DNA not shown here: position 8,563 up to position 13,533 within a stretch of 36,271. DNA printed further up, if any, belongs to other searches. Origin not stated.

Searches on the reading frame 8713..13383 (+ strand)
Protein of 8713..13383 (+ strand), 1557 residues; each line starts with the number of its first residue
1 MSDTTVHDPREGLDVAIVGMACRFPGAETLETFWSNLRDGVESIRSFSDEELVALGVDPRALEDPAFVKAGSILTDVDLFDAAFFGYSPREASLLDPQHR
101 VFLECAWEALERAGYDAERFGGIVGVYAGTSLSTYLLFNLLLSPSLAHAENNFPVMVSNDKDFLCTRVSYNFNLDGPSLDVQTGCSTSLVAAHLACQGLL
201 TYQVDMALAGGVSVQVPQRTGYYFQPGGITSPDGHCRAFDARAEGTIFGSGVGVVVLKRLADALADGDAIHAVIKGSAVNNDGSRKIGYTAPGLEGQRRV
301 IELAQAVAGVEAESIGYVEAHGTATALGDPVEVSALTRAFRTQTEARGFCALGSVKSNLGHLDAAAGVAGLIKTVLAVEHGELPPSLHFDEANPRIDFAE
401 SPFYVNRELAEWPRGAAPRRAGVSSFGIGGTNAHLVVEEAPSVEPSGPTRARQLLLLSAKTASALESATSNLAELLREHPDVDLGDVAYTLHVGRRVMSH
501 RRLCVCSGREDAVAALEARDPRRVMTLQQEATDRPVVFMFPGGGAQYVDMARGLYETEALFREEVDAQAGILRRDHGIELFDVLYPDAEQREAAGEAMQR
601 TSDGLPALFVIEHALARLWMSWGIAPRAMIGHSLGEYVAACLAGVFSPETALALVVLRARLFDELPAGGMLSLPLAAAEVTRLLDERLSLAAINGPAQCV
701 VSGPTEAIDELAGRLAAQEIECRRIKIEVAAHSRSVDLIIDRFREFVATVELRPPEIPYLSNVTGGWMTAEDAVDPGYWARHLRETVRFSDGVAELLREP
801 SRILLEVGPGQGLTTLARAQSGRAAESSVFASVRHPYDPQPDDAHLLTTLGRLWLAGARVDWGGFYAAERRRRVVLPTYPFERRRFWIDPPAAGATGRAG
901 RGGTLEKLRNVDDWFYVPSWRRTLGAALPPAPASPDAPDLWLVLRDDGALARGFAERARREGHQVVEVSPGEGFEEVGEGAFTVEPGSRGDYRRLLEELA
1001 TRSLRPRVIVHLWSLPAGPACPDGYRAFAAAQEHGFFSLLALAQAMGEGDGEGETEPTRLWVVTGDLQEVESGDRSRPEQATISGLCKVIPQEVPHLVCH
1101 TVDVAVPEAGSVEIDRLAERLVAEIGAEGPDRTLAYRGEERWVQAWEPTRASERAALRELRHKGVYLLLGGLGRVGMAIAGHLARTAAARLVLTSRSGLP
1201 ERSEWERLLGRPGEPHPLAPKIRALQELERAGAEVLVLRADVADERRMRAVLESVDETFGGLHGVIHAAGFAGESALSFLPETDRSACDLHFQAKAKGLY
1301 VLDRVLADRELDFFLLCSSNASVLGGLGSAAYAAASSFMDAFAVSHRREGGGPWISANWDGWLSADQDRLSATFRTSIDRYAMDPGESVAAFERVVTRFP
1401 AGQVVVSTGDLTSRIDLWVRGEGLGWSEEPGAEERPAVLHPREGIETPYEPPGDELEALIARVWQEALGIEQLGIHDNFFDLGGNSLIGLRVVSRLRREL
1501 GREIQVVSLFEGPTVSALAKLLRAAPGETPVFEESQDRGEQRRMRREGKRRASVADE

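Call 9: search_protein_families(library=pfam, proteins=[window:8713-13383:+], max_evalue=0.001)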
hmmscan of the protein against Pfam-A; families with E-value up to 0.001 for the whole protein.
window:8713-13383:+ (1557 aa): 11 families
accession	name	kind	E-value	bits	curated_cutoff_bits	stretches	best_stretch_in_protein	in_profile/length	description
PF00109.32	ketoacyl-synt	-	6.2e-71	239.4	20.8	1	14-263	3-252/252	Beta-ketoacyl synthase, N-terminal domain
PF00698.26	Acyl_transf_1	-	6.3e-50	170.9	32.7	1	537-814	1-272/319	Acyl transferase domain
PF02801.28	Ketoacyl-synt_C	-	9.2e-43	145.5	20.8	1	271-390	1-119/119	Beta-ketoacyl synthase, C-terminal domain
PF08659.16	KR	-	4.3e-42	144.5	22.6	1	1164-1362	1-178/180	KR domain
PF22621.2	CurL-like_PKS_C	-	3.8e-23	81.7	27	1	453-516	1-64/64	CurL-like, PKS C-terminal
PF16197.11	KAsynt_C_assoc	-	3.4e-17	63.3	33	1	393-502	2-108/111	Ketoacyl-synthetase C-terminal extension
PF21394.3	Beta-ketacyl_N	-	5.5e-17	62.3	26.9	1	943-1108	5-157/170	Beta-ketoacyl synthase-like, N-terminal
PF00550.31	PP-binding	-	4.5e-15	56.1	20.8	1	1460-1522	3-67/67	Phosphopantetheine attachment site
PF22336.2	RhiE-like_linker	-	5.6e-15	55.5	27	1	457-518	2-62/67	RhiE-like, KS-MAT linker domain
PF13561.12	adh_short_C2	-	1.7e-07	31.5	27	1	1225-1302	36-111/236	Enoyl-(Acyl carrier protein) reductase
PF00106.31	adh_short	-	7.6e-07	29.2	26.6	1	1223-1349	39-166/195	short chain dehydrogenase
